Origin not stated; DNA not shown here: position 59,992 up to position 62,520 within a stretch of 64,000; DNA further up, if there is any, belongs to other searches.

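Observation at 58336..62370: Heptanucleotide-periodic tandem repeats inside GT4 genes: candidate slipped-strand phase-variation sites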

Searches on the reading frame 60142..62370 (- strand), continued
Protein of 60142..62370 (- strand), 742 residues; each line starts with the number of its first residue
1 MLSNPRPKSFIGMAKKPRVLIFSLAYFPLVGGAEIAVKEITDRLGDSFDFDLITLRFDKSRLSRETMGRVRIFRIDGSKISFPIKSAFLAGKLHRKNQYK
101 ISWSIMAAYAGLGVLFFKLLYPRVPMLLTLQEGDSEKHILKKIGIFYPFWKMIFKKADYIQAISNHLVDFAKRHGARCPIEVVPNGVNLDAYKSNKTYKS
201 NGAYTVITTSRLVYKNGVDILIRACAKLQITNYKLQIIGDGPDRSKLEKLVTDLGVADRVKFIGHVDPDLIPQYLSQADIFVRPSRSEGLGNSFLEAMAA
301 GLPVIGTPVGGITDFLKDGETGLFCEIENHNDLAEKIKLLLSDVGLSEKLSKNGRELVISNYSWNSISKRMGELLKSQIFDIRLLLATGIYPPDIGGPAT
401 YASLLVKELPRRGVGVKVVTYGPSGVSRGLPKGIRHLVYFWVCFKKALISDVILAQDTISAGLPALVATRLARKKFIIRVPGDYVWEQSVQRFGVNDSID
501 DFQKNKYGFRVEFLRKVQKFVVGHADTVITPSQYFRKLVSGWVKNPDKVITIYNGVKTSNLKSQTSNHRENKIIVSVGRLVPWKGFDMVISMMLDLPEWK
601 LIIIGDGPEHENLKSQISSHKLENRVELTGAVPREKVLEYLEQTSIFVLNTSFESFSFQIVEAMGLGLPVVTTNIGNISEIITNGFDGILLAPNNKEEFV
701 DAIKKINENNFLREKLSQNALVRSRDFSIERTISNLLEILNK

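Call 70: find_encoding_contigs(protein=P0188, flank=1000, max_places=4)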
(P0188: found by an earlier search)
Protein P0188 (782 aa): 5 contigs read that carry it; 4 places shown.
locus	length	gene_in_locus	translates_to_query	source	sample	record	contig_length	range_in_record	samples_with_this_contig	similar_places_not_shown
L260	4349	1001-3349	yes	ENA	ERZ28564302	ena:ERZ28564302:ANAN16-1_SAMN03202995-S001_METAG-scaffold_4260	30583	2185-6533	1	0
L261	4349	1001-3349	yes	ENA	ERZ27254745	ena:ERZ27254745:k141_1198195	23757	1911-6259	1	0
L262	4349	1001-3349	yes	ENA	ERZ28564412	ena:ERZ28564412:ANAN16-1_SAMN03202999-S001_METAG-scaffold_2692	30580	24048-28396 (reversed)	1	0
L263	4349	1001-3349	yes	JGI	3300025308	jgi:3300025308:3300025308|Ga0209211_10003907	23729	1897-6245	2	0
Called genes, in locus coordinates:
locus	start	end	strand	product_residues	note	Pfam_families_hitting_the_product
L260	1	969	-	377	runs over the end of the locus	PF13439:Glyco_transf_4, PF13524:Glyco_trans_1_2 (weak), PF00534:Glycos_transf_1, PF13692:Glyco_trans_1_4, PF20706:GT4-conflict (weak)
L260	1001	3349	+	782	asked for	PF13439:Glyco_transf_4, PF13579:Glyco_trans_4_4, PF20706:GT4-conflict, PF00534:Glycos_transf_1, PF13692:Glyco_trans_1_4, PF13524:Glyco_trans_1_2, PF13439:Glyco_transf_4, PF13579:Glyco_trans_4_4, +2 more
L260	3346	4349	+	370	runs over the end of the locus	PF13439:Glyco_transf_4, PF13579:Glyco_trans_4_4 (weak), PF20706:GT4-conflict, PF00534:Glycos_transf_1, PF13692:Glyco_trans_1_4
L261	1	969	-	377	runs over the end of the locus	PF13439:Glyco_transf_4, PF13524:Glyco_trans_1_2 (weak), PF00534:Glycos_transf_1, PF13692:Glyco_trans_1_4, PF20706:GT4-conflict (weak)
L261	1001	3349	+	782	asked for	PF13439:Glyco_transf_4, PF13579:Glyco_trans_4_4, PF20706:GT4-conflict, PF00534:Glycos_transf_1, PF13692:Glyco_trans_1_4, PF13524:Glyco_trans_1_2, PF13439:Glyco_transf_4, PF13579:Glyco_trans_4_4, +2 more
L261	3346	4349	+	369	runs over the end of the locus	PF13439:Glyco_transf_4, PF13579:Glyco_trans_4_4 (weak), PF20706:GT4-conflict, PF00534:Glycos_transf_1, PF13692:Glyco_trans_1_4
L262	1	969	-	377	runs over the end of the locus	PF13439:Glyco_transf_4, PF13524:Glyco_trans_1_2 (weak), PF00534:Glycos_transf_1, PF13692:Glyco_trans_1_4, PF20706:GT4-conflict (weak)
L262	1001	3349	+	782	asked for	PF13439:Glyco_transf_4, PF13579:Glyco_trans_4_4, PF20706:GT4-conflict, PF00534:Glycos_transf_1, PF13692:Glyco_trans_1_4, PF13524:Glyco_trans_1_2, PF13439:Glyco_transf_4, PF13579:Glyco_trans_4_4, +2 more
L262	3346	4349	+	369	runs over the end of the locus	PF13439:Glyco_transf_4, PF13579:Glyco_trans_4_4 (weak), PF20706:GT4-conflict, PF00534:Glycos_transf_1, PF13692:Glyco_trans_1_4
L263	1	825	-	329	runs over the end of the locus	PF13439:Glyco_transf_4, PF13524:Glyco_trans_1_2 (weak), PF00534:Glycos_transf_1, PF13692:Glyco_trans_1_4, PF20706:GT4-conflict (weak)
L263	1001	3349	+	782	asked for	PF13439:Glyco_transf_4, PF13579:Glyco_trans_4_4, PF20706:GT4-conflict, PF00534:Glycos_transf_1, PF13692:Glyco_trans_1_4, PF13524:Glyco_trans_1_2, PF13439:Glyco_transf_4, PF13579:Glyco_trans_4_4, +2 more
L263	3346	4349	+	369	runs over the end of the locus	PF13439:Glyco_transf_4, PF13579:Glyco_trans_4_4 (weak), PF20706:GT4-conflict, PF00534:Glycos_transf_1, PF13692:Glyco_trans_1_4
